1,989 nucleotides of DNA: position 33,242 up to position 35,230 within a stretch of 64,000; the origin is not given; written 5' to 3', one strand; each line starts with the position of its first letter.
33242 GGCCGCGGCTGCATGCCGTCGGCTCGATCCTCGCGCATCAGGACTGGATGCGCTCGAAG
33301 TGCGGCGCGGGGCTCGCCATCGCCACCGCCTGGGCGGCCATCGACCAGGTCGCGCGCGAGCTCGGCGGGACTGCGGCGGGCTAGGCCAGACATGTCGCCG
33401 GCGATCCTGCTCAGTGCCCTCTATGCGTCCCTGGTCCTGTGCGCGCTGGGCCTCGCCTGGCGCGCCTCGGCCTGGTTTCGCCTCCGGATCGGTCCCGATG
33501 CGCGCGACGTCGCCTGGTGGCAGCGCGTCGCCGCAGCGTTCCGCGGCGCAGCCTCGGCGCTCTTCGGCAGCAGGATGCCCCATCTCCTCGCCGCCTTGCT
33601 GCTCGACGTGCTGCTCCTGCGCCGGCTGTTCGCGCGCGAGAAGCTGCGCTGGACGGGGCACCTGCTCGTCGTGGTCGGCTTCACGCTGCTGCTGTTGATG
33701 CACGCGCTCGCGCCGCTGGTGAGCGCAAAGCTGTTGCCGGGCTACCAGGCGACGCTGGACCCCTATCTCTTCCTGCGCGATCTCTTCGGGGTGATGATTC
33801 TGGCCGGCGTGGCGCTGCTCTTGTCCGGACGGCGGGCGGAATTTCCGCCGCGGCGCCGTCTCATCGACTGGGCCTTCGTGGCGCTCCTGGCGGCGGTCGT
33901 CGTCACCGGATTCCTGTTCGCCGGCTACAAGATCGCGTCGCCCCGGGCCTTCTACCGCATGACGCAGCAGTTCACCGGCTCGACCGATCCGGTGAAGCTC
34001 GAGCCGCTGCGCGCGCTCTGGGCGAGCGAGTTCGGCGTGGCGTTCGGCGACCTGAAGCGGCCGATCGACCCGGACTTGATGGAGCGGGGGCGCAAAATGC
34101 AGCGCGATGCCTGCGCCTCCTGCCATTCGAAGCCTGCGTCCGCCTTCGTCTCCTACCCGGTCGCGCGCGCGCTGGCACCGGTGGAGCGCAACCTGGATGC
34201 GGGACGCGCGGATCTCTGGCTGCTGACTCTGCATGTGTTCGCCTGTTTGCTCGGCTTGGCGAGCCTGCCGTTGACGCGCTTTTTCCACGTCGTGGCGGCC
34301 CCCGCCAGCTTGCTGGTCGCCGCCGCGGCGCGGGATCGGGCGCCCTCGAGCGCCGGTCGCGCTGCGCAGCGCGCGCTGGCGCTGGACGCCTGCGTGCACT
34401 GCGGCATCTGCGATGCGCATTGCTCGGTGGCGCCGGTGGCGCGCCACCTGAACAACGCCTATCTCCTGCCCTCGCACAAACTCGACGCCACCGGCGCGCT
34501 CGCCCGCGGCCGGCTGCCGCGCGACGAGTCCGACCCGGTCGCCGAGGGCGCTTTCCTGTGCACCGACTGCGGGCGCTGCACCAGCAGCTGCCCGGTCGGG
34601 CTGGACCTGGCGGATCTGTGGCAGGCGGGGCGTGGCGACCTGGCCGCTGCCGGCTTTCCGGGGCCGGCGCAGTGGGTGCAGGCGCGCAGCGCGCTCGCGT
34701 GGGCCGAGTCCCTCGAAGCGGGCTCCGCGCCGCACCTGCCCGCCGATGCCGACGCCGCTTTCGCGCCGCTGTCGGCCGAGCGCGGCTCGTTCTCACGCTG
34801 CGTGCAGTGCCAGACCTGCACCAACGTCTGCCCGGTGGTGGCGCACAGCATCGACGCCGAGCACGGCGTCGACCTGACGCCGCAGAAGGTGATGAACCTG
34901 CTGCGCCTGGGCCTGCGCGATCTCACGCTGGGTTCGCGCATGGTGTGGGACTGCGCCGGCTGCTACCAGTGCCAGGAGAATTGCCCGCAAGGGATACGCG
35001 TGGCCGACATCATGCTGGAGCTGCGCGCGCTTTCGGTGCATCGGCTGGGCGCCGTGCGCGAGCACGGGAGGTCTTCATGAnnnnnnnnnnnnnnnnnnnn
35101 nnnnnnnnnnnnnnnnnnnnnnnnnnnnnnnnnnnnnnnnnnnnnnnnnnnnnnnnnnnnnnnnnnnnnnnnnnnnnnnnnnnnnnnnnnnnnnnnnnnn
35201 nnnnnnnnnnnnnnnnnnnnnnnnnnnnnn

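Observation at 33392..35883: GlpC replaced by a di-heme-type membrane anchor fused to four Fe-S motifs, plus a separate HdrB-like CCG protein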

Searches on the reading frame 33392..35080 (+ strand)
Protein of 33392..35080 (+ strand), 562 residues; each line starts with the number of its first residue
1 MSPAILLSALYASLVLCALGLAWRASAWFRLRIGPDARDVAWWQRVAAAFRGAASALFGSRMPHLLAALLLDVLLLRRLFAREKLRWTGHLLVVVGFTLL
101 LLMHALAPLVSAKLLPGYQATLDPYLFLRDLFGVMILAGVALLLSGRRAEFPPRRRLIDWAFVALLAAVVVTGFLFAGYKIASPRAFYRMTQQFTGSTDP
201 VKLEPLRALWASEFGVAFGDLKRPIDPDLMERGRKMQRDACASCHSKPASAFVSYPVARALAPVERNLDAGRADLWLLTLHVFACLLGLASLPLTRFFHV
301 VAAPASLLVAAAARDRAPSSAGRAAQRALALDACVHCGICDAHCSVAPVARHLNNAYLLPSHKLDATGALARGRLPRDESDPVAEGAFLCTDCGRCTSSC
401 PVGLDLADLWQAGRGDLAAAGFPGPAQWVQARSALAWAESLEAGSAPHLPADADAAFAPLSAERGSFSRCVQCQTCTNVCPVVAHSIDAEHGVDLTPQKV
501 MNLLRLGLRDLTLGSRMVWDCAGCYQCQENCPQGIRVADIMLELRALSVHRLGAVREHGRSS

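Call 7: search_protein_families(library=pfam, proteins=[window:33392-35080:+], max_evalue=0.1)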
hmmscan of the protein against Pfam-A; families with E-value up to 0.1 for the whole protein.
window:33392-35080:+ (562 aa): 16 families
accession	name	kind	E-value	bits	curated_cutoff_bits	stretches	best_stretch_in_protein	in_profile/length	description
PF13183.11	Fer4_8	-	3.4e-22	79.2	27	2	331-404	2-68/68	4Fe-4S dicluster domain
PF13534.11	Fer4_17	-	1.8e-13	51.2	22.2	2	469-535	1-60/61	4Fe-4S dicluster domain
PF13187.11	Fer4_9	-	4.5e-13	49.4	27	2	469-534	1-50/52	4Fe-4S dicluster domain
PF12838.12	Fer4_7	-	5.8e-12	46.3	27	2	469-535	1-52/52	4Fe-4S dicluster domain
PF13237.11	Fer4_10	-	7.3e-10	39.1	25.5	3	468-532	7-53/53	4Fe-4S dicluster domain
PF00037.32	Fer4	-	8.8e-08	32.1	21.1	2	468-484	6-22/24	4Fe-4S binding domain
PF12797.12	Fer4_2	-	1.8e-07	31.1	24.5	2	468-482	8-22/22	4Fe-4S binding domain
PF13746.11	Fer4_18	-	2.6e-06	28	27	0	466-494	57-82/114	4Fe-4S dicluster domain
PF13484.11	Fer4_16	-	6.1e-06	27.4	30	1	469-533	1-65/66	4Fe-4S double cluster binding domain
PF02665.19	Nitrate_red_gam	-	3.9e-05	23.8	22.9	0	276-309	175-208/217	Nitrate reductase gamma subunit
PF12800.12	Fer4_4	-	5.7e-05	23.6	24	2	389-403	3-17/17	4Fe-4S binding domain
PF17179.9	Fer4_22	-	0.00013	23.2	27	0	386-403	77-94/95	4Fe-4S dicluster domain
PF12837.12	Fer4_6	-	0.00017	21.8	25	1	389-403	8-22/24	4Fe-4S binding domain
PF14697.11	Fer4_21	-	0.0002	21.9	35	1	469-482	40-53/59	4Fe-4S dicluster domain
PF25160.1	LdpA_Fe-S-bd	-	0.00072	19.7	27.6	1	389-404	27-42/49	LdpA Fe-S cluster-binding domain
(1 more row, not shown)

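Call 8: search_protein_families(library=ncbifam, proteins=[window:33392-35080:+], max_evalue=0.1)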
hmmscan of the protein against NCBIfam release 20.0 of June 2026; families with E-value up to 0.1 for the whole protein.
window:33392-35080:+ (562 aa): 46 families (the best 25 are shown)
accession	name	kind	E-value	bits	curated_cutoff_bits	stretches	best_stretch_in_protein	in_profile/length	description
NF008369.0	PRK11168.1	equivalog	1.4e-20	73.6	278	2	463-550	6-89/401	anaerobic glycerol-3-phosphate dehydrogenase subunit C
NF038018.1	qmoC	equivalog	1e-18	68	300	2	466-553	16-96/360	quinone-interacting membrane-bound oxidoreductase complex subunit QmoC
TIGR03290.1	CoB_CoM_SS_C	equivalog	4.5e-17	62.4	160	1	469-557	3-84/144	CoB--CoM heterodisulfide reductase subunit C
TIGR00273.1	TIGR00273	equivalog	1.6e-12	47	444.8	2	468-551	293-375/432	LutB/LldF family L-lactate oxidation iron-sulfur protein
TIGR03379.1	glycerol3P_GlpC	equivalog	2.1e-12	46.5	279.9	2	466-546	3-79/397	anaerobic glycerol-3-phosphate dehydrogenase subunit GlpC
TIGR00384.1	dhsB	subfamily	1.9e-11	43.8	88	2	328-407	136-215/222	succinate dehydrogenase and fumarate reductase iron-sulfur protein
NF041890.1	hdrC_Methbact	equivalog_domain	2.1e-11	43.8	270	1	466-550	27-103/192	ferredoxin:CoB-CoM heterodisulfide reductase subunit HdrC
NF009226.0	PRK12576.1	equivalog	2.1e-10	40.5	344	2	466-547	152-236/317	succinate dehydrogenase/fumarate reductase iron-sulfur subunit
NF041779.1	hetero_SS_HdrC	equivalog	8.9e-10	38.4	350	1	467-550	30-105/198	ferredoxin:CoB-CoM heterodisulfide reductase subunit HdrC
NF045663.1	diclust_near_Sec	equivalog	1.4e-09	36.7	530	2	468-546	304-380/759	pyridine nucleotide-disulfide oxidoreductase/dicluster-binding protein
NF004616.0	PRK05950.1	subfamily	3.6e-09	36.1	228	2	466-549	145-234/238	succinate dehydrogenase iron-sulfur subunit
NF004898.0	PRK06259.1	equivalog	4.2e-09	35.6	385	2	325-406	127-204/488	fumarate reductase (CoM/CoB) subunit TfrB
NF045670.1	quin_L_LdhH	equivalog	5.2e-09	34.9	800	1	468-551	304-386/706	L-lactate dehydrogenase (quinone) large subunit LdhH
NF045711.1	sulf_resp_HmcF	equivalog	5.1e-08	32.1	750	1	330-422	58-152/457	sulfate respiration complex iron-sulfur protein HmcF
NF045724.1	ferredox_TmcB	equivalog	5.5e-08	31.8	735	2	330-410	39-121/430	electron transfer complex ferredoxin TmcB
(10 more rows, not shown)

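Call 9: find_homologous_proteins(query=window:33392-35077:+, max_evalue=0.00001)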
Query window:33392-35077:+ (562 aa): 304 proteins with E <= 0.00001 among 8000 candidates; the best 120 are listed.
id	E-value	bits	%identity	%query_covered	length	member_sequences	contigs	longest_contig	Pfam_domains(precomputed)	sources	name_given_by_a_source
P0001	0.0e+0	1256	100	100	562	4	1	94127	PF12797.13,PF00037.33,PF13746.12,PF13484.12,PF12838.13,PF13534.12,PF13237.12,PF13183.12,PF13187.12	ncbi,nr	ncbi:MAG TPA: 4Fe-4S dicluster domain-containing protein [Burkholderiales bacterium]|nr:4Fe-4S diclu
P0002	0.0e+0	1155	92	100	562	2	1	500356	PF12797.13,PF00037.33,PF13746.12,PF13484.12,PF12838.13,PF13534.12,PF13237.12,PF13183.12,PF13187.12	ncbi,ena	-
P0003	0.0e+0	1126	90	100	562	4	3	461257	PF02665.20,PF12797.13,PF00037.33,PF13746.12,PF12838.13,PF13534.12,PF13237.12,PF13183.12,PF13187.12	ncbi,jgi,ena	jgi:heterodisulfide reductase subunit C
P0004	0.0e+0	1093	89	96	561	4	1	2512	PF02665.20,PF12797.13,PF13746.12,PF13484.12,PF12838.13,PF13534.12,PF13237.12,PF13183.12,PF13187.12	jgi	-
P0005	0.0e+0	1056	86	100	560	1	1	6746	PF02665.20,PF12797.13,PF00037.33,PF13746.12,PF13484.12,PF12838.13,PF13534.12,PF13237.12,PF13183.12,PF13187.12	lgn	-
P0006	2.3e-291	985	81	99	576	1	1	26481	PF02665.20,PF12797.13,PF00037.33,PF13746.12,PF12838.13,PF13534.12,PF13237.12,PF13183.12,PF13187.12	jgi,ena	-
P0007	2.1e-286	969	79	99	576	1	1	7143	PF02665.20,PF12797.13,PF00037.33,PF13484.12,PF12838.13,PF13534.12,PF13237.12,PF13183.12,PF13187.12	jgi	jgi:heterodisulfide reductase subunit C/nitrate reductase gamma subunit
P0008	2.2e-281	953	76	100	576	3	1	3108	PF02665.20,PF12797.13,PF00037.33,PF13746.12,PF13484.12,PF12838.13,PF13534.12,PF13237.12,PF13183.12,PF13187.12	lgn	-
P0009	3.2e-264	896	73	99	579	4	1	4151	PF00037.33,PF13746.12,PF13484.12,PF12838.13,PF13534.12,PF13237.12,PF13183.12,PF13187.12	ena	-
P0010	4.8e-264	895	73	100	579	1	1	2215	PF02665.20,PF12797.13,PF00037.33,PF13746.12,PF13484.12,PF12838.13,PF13534.12,PF13237.12,PF13183.12,PF13187.12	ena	-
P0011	7.2e-263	891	74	100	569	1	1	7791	PF12797.13,PF00037.33,PF13746.12,PF12838.13,PF13534.12,PF13237.12,PF13183.12,PF13187.12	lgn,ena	-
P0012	6.7e-262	888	74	99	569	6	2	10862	PF13484.12,PF12838.13,PF13534.12,PF13237.12,PF13183.12,PF13187.12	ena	-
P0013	6.7e-262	888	73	99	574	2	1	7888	PF02665.20,PF12797.13,PF00037.33,PF13746.12,PF13484.12,PF12838.13,PF13534.12,PF13237.12,PF13183.12,PF13187.12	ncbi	-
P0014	2.0e-261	887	74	98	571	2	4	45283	PF12797.13,PF13746.12,PF13484.12,PF12838.13,PF13534.12,PF13237.12,PF13183.12,PF13187.12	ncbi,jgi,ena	-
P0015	5.4e-261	885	73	99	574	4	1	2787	PF14697.12,PF12797.13,PF13746.12,PF13484.12,PF12838.13,PF13534.12,PF13237.12,PF13183.12,PF13187.12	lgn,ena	-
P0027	6.7e-255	865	71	100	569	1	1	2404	PF02665.20,PF12797.13,PF12838.13,PF13534.12,PF13237.12,PF13183.12,PF13187.12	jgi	jgi:heterodisulfide reductase subunit C/nitrate reductase gamma subunit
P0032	1.7e-252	857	72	100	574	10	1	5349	PF02665.20,PF12797.13,PF00037.33,PF13746.12,PF13484.12,PF12838.13,PF13534.12,PF13237.12,PF13183.12,PF13187.12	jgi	jgi:heterodisulfide reductase subunit C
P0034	4.0e-252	856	70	100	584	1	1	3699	PF02665.20,PF12797.13,PF00037.33,PF13484.12,PF12838.13,PF13534.12,PF13237.12,PF13183.12,PF13187.12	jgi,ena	-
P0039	3.2e-251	853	72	100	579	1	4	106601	PF12797.13,PF00037.33,PF13746.12,PF13484.12,PF12838.13,PF13534.12,PF13237.12,PF13183.12,PF13187.12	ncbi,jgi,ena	-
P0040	6.2e-251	852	71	99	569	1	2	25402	PF02665.20,PF12797.13,PF00037.33,PF13746.12,PF13484.12,PF12838.13,PF13534.12,PF13237.12,PF13183.12,PF13187.12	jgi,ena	-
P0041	7.5e-251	852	71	100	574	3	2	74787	PF02665.20,PF12797.13,PF00037.33,PF13746.12,PF13484.12,PF12838.13,PF13534.12,PF13237.12,PF13183.12,PF13187.12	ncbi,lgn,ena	-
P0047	4.2e-249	846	71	100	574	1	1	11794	PF14697.12,PF02665.20,PF12797.13,PF00037.33,PF13746.12,PF13484.12,PF12838.13,PF13534.12,PF13237.12,PF13183.12,PF13187.12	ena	-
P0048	4.7e-249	846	70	98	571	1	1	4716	PF02665.20,PF12797.13,PF00037.33,PF13746.12,PF13484.12,PF12838.13,PF13534.12,PF13237.12,PF13183.12,PF13187.12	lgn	-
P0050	2.2e-248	844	70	100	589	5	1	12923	PF02665.20,PF12797.13,PF13746.12,PF13484.12,PF12838.13,PF13534.12,PF13237.12,PF13183.12,PF13187.12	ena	-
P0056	3.7e-245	833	69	99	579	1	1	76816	PF14697.12,PF02665.20,PF12797.13,PF00037.33,PF13746.12,PF13484.12,PF12838.13,PF13534.12,PF13237.12,PF13183.12,PF13187.12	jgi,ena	-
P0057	5.6e-245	832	69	100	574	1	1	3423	PF02665.20,PF12797.13,PF00037.33,PF13746.12,PF13484.12,PF12838.13,PF13534.12,PF13237.12,PF13183.12,PF12800.13,PF13187.12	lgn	-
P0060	8.5e-245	832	69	99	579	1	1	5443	PF02665.20,PF12797.13,PF00037.33,PF13746.12,PF13484.12,PF12838.13,PF13534.12,PF13237.12,PF13183.12,PF13187.12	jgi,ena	jgi:heterodisulfide reductase subunit C/nitrate reductase gamma subunit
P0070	1.5e-242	824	69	99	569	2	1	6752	PF02665.20,PF12797.13,PF00037.33,PF13746.12,PF13484.12,PF12838.13,PF13534.12,PF13237.12,PF13183.12,PF12800.13,PF13187.12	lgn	-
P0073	3.5e-241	820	67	100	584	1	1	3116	PF02665.20,PF12797.13,PF00037.33,PF13746.12,PF13484.12,PF12838.13,PF13534.12,PF13237.12,PF13183.12,PF13187.12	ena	-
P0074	7.8e-241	819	68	99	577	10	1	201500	PF13746.12,PF12838.13,PF13534.12,PF13237.12,PF13183.12,PF13187.12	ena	-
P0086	4.1e-239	813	68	99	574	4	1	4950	PF02665.20,PF12797.13,PF00037.33,PF13746.12,PF13484.12,PF12838.13,PF13534.12,PF13237.12,PF13183.12,PF13187.12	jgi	-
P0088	1.6e-238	811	68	99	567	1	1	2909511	PF00037.33,PF13484.12,PF12838.13,PF13534.12,PF13237.12,PF13183.12,PF13187.12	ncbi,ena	-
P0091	8.1e-238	809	67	99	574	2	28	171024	PF12797.13,PF00037.33,PF13484.12,PF12838.13,PF13534.12,PF13237.12,PF13183.12,PF13187.12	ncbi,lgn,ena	-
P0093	1.7e-237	808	68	99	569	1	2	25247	PF02665.20,PF12797.13,PF13746.12,PF13484.12,PF12838.13,PF13534.12,PF13237.12,PF13183.12,PF13187.12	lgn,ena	-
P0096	4.8e-237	806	64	100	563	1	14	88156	PF00037.33,PF13746.12,PF12838.13,PF13534.12,PF13237.12,PF13183.12,PF13187.12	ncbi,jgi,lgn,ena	jgi:heterodisulfide reductase subunit C/nitrate reductase gamma subunit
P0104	3.6e-235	800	66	99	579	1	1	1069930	PF12797.13,PF00037.33,PF13484.12,PF12838.13,PF13534.12,PF13237.12,PF13183.12,PF13187.12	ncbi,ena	-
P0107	1.9e-234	798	66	100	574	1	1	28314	PF02665.20,PF12838.13,PF13534.12,PF13237.12,PF13183.12,PF13187.12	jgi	jgi:heterodisulfide reductase subunit C/nitrate reductase gamma subunit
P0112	1.9e-232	791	67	99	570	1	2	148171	PF12797.13,PF00037.33,PF12838.13,PF13534.12,PF13237.12,PF13183.12,PF13187.12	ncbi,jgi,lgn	-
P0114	3.6e-231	787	65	99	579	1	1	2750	PF02665.20,PF12797.13,PF00037.33,PF13746.12,PF12838.13,PF13534.12,PF13237.12,PF13183.12,PF13187.12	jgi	jgi:heterodisulfide reductase subunit C/nitrate reductase gamma subunit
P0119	1.2e-228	778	64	99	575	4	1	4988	PF02665.20,PF12797.13,PF12837.13,PF00037.33,PF13746.12,PF12838.13,PF13534.12,PF13237.12,PF13183.12,PF13187.12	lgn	-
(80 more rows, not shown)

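Call 11: find_related_loci(query=window:33392-35077:+, collection=genome_contigs, flank=8000)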
Query window:33392-35077:+ (562 aa) in genome_contigs; peptide patterns used: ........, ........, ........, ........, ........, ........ (x = any residue, [..] = any of these).
226 stretches matched a pattern; 101 encode a relative of the query (tblastn E <= 1e-3); the best 80 are kept; 80 distinct loci.
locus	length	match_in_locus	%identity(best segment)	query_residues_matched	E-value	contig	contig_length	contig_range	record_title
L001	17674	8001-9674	92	1-558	0e+0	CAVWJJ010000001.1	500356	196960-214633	MAG: uncultured beta proteobacterium isolate MFD05502.bin.2.108 genome assembly, contig: contig_17705, whole genome shot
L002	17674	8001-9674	93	1-558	0e+0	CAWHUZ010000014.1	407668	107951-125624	MAG: uncultured beta proteobacterium isolate MFD02416.bin.2.181 genome assembly, contig: contig_32363, whole genome shot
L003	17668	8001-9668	91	1-556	0e+0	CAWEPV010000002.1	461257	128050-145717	MAG: uncultured beta proteobacterium isolate MFD02923.bin.1.139 genome assembly, contig: contig_17100, whole genome shot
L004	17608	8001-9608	89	20-556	0e+0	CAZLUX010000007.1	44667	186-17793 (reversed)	MAG TPA_asm: uncultured Enterobacteriaceae bacterium isolate binchicken_co224_134 genome assembly, contig: NODE_603_leng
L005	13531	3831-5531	71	1-562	0e+0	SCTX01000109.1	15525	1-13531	MAG: Betaproteobacteria bacterium isolate FW602_bin.10 FW602_bin.10-83034, whole genome shotgun sequence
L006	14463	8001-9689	70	1-557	0e+0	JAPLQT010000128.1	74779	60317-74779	MAG: Proteobacteria bacterium isolate LacPavin_0818_WC45_MAG_60_9 LacPavin_0818_WC45_scaffold_70969, whole genome shotgu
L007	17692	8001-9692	70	1-557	0e+0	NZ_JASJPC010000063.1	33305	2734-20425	MAG: Sulfuritalea sp. isolate MAG_121 NODE_585_length_33305_cov_218.963068, whole genome shotgun sequence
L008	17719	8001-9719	71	1-556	0e+0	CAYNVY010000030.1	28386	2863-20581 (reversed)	MAG TPA_asm: uncultured Enterobacteriaceae bacterium isolate SRP302447_co3_36 genome assembly, contig: NODE_4449_length_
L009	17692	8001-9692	70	1-557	0e+0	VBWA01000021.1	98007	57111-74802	MAG: Rhodocyclaceae bacterium isolate X1_MaxBin.001 scaffold_192, whole genome shotgun sequence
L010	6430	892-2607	68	1-557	0e+0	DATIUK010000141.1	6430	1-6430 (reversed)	MAG TPA_asm: Casimicrobiaceae bacterium isolate SMAG_U15979 k141_1060917, whole genome shotgun sequence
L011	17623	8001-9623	68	23-557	0e+0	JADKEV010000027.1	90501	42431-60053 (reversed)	MAG: Betaproteobacteria bacterium isolate Rand_18-Q3-R56-63_BATAC.171 tig00007879-10-902990, whole genome shotgun sequen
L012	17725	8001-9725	64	1-562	0e+0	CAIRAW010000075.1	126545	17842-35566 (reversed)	MAG: uncultured beta proteobacterium isolate A14_bin-1274 genome assembly, contig: bin-1274:75/82, whole genome shotgun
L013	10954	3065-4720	58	9-560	0e+0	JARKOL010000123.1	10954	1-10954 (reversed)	MAG: Myxococcota bacterium isolate D137_maxbin.042_sub k141_236837, whole genome shotgun sequence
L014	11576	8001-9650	56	9-558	0e+0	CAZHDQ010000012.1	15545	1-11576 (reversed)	MAG TPA_asm: uncultured Anaeromyxobacteraceae bacterium isolate binchicken_co139_219 genome assembly, contig: NODE_7807_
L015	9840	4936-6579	53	8-561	0e+0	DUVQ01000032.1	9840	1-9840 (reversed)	MAG TPA_asm: Oligoflexales bacterium isolate AS08sgBPME_423 37473_AS08, whole genome shotgun sequence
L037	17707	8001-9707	36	10-552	5e-121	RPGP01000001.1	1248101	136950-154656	MAG: Desulfobacteraceae bacterium Eth-SRB1 Scaffold22_pilon, whole genome shotgun sequence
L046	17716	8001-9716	38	7-548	8e-119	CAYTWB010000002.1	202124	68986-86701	MAG TPA_asm: uncultured Syntrophobacteraceae bacterium isolate SRP239243_co2_425 genome assembly, contig: NODE_32_length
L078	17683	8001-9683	31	10-545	7e-100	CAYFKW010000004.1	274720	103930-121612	MAG TPA_asm: uncultured Desulfobacula sp. isolate ERP019367_co2_15 genome assembly, contig: NODE_35_length_274720_cov_3.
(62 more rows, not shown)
